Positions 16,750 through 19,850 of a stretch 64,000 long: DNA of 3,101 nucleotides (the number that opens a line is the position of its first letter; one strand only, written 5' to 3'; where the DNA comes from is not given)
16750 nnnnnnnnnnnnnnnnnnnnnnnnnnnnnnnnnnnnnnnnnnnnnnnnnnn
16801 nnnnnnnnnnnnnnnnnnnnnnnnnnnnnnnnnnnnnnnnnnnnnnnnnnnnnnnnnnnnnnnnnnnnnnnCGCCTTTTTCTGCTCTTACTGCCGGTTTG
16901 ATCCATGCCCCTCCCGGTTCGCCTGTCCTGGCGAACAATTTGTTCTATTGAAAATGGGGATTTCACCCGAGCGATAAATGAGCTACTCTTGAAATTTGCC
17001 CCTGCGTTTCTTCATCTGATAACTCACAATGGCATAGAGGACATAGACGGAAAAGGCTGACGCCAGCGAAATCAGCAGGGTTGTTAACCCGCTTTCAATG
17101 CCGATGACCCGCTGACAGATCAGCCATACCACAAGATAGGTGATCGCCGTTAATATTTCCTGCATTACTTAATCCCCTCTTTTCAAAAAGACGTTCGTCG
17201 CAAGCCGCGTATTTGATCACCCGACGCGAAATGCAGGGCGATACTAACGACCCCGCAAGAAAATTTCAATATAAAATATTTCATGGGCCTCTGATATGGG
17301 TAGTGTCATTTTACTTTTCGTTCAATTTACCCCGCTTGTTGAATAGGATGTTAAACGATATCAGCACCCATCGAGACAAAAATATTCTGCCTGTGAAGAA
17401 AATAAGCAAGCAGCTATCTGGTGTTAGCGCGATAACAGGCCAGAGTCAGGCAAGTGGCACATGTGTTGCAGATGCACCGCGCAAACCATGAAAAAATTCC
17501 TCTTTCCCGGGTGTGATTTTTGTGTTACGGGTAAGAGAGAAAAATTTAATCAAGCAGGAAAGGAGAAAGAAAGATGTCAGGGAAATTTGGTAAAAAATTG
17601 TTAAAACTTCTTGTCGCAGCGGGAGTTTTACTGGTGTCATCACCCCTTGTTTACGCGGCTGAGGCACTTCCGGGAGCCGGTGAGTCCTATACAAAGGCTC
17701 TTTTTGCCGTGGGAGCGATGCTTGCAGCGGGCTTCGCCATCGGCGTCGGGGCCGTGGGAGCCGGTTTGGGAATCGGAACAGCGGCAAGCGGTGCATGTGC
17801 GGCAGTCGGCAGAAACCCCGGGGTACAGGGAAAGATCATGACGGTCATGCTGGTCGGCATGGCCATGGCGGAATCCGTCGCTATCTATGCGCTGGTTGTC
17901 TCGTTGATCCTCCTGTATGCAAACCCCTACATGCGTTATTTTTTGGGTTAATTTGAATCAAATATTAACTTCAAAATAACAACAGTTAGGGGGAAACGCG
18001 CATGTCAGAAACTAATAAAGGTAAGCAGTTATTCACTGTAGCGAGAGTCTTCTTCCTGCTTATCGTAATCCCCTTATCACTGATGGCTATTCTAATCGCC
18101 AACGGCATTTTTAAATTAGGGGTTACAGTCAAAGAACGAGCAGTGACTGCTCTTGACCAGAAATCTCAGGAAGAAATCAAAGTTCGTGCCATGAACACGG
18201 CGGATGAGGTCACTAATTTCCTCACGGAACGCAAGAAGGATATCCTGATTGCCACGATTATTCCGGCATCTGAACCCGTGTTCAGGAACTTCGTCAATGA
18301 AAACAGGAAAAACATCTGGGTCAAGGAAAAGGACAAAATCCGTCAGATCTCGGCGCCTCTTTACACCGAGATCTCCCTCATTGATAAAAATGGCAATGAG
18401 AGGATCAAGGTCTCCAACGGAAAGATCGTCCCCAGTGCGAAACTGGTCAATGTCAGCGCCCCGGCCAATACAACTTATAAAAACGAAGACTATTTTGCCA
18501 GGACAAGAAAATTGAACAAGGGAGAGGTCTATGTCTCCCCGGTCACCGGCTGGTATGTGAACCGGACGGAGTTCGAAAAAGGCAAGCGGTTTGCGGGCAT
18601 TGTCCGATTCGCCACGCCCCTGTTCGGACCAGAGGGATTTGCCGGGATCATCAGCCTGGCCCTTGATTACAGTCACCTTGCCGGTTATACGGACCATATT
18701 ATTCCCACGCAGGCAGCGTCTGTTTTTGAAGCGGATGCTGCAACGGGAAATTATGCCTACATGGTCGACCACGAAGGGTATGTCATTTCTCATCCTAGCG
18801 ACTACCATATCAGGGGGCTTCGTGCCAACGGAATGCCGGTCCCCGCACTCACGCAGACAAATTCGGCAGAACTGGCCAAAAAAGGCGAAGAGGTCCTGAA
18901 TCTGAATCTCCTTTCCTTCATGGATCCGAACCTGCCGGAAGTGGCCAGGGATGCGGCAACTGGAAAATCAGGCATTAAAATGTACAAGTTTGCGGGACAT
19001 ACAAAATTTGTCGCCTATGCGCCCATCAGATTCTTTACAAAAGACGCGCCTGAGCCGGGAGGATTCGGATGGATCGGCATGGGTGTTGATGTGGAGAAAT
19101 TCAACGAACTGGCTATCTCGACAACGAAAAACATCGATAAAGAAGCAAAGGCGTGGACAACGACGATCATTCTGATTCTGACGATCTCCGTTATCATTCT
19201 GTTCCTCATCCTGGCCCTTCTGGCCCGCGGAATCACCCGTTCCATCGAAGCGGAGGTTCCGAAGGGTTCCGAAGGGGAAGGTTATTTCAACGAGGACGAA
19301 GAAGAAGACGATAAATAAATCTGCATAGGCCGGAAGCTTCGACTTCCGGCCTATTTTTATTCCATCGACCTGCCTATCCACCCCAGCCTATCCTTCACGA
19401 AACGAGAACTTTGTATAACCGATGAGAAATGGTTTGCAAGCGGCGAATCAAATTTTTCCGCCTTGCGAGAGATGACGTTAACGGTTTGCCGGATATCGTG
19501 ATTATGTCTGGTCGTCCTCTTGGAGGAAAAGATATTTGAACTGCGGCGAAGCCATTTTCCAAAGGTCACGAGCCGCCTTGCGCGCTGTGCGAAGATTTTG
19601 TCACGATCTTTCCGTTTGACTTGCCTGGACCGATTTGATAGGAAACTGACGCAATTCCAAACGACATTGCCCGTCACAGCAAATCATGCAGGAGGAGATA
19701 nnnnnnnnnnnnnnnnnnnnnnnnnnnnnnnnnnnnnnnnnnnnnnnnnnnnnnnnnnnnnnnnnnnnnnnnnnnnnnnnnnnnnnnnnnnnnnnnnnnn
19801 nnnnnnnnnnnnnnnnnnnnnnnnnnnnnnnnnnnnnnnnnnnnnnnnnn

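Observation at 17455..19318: Perfect sigma-54 promoter drives an orphan ATP-synthase c-subunit-like gene plus an output-less double-Cache membrane protein, divergent from a PAS-kinase/NtrC pair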

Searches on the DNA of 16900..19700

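Call 54: search_rna_families(source=window, start=16900, end=19700, threshold=evalue, max_evalue=1)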
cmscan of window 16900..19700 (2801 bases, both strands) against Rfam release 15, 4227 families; matches with E-value up to 1: 0.
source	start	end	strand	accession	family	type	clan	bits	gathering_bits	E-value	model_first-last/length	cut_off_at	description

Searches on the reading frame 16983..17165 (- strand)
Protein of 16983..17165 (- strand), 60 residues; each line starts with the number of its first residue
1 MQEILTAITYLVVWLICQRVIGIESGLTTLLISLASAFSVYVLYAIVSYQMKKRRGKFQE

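Call 3: search_protein_families(library=pfam, proteins=[window:16983-17165:-], max_evalue=0.1)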
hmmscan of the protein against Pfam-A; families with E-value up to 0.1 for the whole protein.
window:16983-17165:- (60 aa): 0 families

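Call 4: search_protein_families(library=ncbifam, proteins=[window:16983-17165:-], max_evalue=0.1)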
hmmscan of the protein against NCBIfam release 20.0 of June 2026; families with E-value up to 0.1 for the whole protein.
window:16983-17165:- (60 aa): 2 families
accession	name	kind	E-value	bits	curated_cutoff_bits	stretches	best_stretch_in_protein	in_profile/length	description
NF002791.0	PRK02913.1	equivalog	0.039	14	152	1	9-58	51-100/152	DUF986 family protein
NF007918.0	PRK10633.1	equivalog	0.089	13.1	107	0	6-51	18-64/80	hypothetical protein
